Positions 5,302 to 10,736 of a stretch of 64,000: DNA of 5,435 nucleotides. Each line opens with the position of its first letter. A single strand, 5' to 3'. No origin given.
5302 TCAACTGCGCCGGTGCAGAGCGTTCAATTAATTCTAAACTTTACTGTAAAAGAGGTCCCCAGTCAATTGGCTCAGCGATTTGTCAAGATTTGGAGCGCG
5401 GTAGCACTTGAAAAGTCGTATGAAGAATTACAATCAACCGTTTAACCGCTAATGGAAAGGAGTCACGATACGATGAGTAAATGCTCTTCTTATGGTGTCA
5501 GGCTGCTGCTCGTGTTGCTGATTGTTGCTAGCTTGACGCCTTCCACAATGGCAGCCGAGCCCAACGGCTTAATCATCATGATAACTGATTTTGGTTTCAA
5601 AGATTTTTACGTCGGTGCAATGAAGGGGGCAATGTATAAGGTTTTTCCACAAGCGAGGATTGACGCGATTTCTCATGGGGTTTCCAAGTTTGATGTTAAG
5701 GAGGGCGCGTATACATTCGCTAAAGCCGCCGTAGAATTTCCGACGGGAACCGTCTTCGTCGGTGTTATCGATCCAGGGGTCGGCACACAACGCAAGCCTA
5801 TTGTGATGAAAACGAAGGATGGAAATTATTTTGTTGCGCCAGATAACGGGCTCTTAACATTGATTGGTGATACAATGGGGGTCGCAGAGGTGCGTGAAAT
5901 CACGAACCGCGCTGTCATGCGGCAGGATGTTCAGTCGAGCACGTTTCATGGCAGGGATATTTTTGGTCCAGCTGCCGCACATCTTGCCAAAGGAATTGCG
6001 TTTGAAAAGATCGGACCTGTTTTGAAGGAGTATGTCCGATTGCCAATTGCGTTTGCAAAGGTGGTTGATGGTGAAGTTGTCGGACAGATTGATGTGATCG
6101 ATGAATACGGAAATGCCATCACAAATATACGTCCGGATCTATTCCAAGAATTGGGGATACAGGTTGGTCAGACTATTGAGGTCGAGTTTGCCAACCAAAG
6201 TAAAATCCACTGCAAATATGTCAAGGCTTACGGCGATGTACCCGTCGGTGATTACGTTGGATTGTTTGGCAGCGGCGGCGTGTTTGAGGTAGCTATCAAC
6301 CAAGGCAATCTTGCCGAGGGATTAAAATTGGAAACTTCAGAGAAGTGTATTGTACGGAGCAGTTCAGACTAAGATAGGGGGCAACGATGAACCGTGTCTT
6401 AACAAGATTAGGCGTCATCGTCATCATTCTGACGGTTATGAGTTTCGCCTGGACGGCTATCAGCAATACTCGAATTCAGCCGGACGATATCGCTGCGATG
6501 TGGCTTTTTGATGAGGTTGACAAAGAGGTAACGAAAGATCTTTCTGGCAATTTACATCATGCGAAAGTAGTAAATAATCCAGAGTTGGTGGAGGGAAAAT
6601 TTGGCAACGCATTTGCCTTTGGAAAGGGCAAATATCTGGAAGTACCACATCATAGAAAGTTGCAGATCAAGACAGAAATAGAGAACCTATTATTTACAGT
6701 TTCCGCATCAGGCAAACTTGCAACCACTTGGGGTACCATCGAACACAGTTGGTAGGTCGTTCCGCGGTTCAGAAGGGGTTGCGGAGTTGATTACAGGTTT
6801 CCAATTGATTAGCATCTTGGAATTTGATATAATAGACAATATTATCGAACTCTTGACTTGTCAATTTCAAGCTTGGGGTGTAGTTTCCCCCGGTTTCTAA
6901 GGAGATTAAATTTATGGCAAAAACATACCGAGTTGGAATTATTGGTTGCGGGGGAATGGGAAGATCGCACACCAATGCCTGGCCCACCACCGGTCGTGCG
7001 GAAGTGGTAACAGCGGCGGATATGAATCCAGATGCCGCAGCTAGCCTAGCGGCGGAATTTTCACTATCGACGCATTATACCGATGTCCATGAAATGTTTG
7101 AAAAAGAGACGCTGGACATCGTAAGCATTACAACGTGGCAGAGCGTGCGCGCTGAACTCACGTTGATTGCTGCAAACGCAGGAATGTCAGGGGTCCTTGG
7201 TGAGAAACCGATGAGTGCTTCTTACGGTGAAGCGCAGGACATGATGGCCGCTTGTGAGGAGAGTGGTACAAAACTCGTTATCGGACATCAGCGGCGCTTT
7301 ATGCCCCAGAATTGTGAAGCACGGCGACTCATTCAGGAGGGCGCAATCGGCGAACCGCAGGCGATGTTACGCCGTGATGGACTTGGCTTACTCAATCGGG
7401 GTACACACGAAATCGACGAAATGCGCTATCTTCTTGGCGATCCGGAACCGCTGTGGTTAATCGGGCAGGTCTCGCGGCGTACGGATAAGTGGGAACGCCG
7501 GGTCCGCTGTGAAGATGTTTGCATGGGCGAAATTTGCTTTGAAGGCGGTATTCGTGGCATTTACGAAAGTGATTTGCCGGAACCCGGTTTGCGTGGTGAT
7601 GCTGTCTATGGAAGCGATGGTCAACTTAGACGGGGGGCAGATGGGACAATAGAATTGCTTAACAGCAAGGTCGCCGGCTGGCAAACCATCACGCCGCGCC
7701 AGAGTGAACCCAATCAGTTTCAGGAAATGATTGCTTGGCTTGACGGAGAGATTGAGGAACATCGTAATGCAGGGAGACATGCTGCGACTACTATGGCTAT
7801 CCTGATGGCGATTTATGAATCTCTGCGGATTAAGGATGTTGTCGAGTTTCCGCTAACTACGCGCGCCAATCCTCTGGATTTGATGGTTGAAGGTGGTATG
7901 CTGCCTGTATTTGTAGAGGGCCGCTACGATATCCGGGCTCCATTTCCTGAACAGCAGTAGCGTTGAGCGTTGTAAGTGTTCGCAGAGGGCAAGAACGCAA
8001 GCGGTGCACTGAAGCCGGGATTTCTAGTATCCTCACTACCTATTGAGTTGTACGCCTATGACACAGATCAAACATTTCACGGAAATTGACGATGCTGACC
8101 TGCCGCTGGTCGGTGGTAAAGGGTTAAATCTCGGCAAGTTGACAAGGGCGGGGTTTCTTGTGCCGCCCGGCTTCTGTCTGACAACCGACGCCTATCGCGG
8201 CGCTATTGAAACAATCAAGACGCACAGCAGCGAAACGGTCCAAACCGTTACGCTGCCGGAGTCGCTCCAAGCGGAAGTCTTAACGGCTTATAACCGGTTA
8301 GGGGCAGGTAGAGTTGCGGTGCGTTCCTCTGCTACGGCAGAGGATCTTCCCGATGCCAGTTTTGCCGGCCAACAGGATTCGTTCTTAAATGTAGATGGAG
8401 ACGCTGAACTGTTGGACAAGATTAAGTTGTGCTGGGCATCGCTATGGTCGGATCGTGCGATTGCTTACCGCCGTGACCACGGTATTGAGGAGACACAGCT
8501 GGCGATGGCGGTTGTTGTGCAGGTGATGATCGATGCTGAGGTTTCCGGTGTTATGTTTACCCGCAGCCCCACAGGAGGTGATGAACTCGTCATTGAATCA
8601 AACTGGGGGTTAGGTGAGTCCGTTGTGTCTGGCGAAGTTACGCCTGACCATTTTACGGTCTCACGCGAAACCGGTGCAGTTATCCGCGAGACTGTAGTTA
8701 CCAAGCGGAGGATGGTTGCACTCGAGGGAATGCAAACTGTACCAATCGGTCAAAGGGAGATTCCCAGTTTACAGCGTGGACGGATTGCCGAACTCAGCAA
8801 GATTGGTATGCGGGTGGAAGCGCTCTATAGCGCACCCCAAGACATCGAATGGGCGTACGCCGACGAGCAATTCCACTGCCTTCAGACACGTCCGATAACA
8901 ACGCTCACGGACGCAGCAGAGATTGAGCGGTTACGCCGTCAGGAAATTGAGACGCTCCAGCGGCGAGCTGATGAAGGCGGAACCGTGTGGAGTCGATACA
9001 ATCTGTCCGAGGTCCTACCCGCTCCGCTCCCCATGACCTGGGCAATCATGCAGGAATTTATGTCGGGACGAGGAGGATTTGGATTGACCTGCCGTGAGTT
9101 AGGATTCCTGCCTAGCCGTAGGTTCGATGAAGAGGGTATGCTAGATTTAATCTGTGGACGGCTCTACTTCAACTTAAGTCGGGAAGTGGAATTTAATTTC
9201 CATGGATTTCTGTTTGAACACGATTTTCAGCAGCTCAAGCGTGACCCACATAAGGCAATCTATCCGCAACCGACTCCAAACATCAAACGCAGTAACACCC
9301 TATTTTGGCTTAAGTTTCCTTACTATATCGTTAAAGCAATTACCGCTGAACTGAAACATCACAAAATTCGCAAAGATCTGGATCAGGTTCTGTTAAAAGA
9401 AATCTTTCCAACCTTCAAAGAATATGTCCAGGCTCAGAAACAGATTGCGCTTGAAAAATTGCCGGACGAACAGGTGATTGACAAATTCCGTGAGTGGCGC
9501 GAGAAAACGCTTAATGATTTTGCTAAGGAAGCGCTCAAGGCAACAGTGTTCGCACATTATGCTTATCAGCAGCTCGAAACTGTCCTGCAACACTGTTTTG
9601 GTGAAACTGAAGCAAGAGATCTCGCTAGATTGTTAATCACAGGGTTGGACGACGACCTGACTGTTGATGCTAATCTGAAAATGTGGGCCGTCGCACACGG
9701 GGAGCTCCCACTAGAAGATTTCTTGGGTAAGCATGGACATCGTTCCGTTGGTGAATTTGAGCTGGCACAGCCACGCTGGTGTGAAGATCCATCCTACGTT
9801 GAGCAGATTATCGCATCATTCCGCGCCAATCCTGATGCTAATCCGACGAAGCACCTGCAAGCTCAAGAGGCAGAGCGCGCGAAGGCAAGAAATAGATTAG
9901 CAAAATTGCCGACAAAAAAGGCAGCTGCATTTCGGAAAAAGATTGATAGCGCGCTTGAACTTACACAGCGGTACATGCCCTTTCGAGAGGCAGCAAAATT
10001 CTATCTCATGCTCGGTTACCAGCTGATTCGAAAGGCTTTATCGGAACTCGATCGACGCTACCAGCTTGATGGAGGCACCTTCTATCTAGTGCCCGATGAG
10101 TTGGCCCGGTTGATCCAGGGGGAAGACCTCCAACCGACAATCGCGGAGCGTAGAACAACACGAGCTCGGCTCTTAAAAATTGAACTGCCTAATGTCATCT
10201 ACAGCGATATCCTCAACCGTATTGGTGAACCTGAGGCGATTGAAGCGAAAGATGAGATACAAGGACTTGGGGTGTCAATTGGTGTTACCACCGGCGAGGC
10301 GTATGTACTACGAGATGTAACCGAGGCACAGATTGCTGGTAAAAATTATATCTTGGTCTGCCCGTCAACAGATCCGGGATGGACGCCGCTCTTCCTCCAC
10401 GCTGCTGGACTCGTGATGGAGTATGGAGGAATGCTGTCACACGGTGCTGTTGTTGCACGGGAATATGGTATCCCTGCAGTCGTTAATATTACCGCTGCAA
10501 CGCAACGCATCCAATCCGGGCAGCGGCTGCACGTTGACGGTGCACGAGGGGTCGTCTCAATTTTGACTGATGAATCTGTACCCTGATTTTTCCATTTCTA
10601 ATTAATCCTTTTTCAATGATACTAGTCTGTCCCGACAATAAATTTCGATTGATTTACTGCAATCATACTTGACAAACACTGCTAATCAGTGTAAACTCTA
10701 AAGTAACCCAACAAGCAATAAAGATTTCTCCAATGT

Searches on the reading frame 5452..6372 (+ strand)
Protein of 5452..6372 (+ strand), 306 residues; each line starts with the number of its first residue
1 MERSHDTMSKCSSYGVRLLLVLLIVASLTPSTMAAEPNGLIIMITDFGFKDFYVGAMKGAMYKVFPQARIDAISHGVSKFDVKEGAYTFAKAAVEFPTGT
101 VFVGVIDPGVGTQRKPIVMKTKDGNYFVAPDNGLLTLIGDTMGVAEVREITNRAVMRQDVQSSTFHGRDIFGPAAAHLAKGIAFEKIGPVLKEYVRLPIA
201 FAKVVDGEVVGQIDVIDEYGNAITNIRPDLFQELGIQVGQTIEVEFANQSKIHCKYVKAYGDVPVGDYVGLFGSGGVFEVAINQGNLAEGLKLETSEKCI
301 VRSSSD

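Call 9: search_protein_families(library=pfam, proteins=[window:5452-6372:+], max_evalue=0.0001)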
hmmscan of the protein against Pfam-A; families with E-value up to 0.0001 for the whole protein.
window:5452-6372:+ (306 aa): 2 families
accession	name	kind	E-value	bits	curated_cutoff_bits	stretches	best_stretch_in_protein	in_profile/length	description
PF01887.21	SAM_HAT_N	-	1.3e-51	174.7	26.3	1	41-188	1-145/145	SAM hydroxide adenosyltransferase N-terminal domain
PF20257.3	SAM_HAT_C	-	1.5e-20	73.8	25.5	1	211-297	1-81/84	SAM hydroxide adenosyltransferase C-terminal domain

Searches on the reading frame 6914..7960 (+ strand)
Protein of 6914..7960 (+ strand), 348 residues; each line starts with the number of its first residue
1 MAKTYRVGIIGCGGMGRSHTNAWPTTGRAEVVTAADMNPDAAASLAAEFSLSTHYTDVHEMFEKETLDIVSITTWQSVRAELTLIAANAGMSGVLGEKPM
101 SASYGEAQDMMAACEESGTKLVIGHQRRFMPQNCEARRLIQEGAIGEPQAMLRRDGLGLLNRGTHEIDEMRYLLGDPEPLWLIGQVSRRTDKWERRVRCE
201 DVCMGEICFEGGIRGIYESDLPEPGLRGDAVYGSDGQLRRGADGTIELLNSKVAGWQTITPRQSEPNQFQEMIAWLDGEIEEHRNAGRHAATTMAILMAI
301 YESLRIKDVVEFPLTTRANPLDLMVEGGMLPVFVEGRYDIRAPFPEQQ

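Call 9: search_protein_families(library=pfam, proteins=[window:6914-7960:+], max_evalue=0.0001)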
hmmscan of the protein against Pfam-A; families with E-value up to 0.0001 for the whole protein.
window:6914-7960:+ (348 aa): 3 families
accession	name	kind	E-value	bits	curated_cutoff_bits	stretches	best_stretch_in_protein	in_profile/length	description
PF01408.29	GFO_IDH_MocA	-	5.3e-22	79.2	24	1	6-125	2-120/120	Oxidoreductase family, NAD-binding Rossmann fold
PF22725.1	GFO_IDH_MocA_C3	-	8.4e-07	29.5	27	0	156-238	43-123/124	GFO/IDH/MocA C-terminal domain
PF03807.23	F420_oxidored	-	7e-06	27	21.6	1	6-70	1-65/94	NADP oxidoreductase coenzyme F420-dependent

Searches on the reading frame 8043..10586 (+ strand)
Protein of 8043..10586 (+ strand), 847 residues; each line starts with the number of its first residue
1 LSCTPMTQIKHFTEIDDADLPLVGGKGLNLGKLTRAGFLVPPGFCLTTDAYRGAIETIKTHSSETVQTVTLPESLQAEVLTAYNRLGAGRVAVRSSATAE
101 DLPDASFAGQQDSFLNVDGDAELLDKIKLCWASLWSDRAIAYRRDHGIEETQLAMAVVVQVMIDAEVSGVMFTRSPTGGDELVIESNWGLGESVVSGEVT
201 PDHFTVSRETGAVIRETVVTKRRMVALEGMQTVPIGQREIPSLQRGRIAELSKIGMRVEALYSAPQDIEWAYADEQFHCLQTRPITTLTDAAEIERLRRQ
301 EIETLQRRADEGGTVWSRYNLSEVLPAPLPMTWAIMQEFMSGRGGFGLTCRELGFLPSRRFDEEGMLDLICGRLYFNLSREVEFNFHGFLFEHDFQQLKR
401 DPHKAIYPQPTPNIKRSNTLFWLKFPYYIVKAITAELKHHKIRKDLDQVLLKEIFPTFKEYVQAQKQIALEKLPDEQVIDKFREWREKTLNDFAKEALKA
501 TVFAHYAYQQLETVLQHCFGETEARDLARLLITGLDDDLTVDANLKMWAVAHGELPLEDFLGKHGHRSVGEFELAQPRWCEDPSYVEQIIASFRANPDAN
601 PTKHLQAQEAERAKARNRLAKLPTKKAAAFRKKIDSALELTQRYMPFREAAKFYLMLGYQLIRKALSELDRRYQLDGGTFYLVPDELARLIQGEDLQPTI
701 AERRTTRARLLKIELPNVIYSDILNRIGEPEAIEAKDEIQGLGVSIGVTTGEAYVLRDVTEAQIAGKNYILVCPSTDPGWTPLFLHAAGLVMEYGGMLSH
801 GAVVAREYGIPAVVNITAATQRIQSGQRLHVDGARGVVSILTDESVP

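Call 9: search_protein_families(library=pfam, proteins=[window:8043-10586:+], max_evalue=0.0001)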
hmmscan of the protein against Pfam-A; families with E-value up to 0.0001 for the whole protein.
window:8043-10586:+ (847 aa): 2 families
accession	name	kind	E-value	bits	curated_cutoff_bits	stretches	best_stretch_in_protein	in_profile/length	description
PF01326.24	PPDK_N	-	1.4e-84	284.6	27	1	21-294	2-318/328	Pyruvate phosphate dikinase, AMP/ATP-binding domain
PF00391.29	PEP-utilizers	-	3.2e-24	84.8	23.1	1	767-836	3-72/72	PEP-utilising enzyme, mobile domain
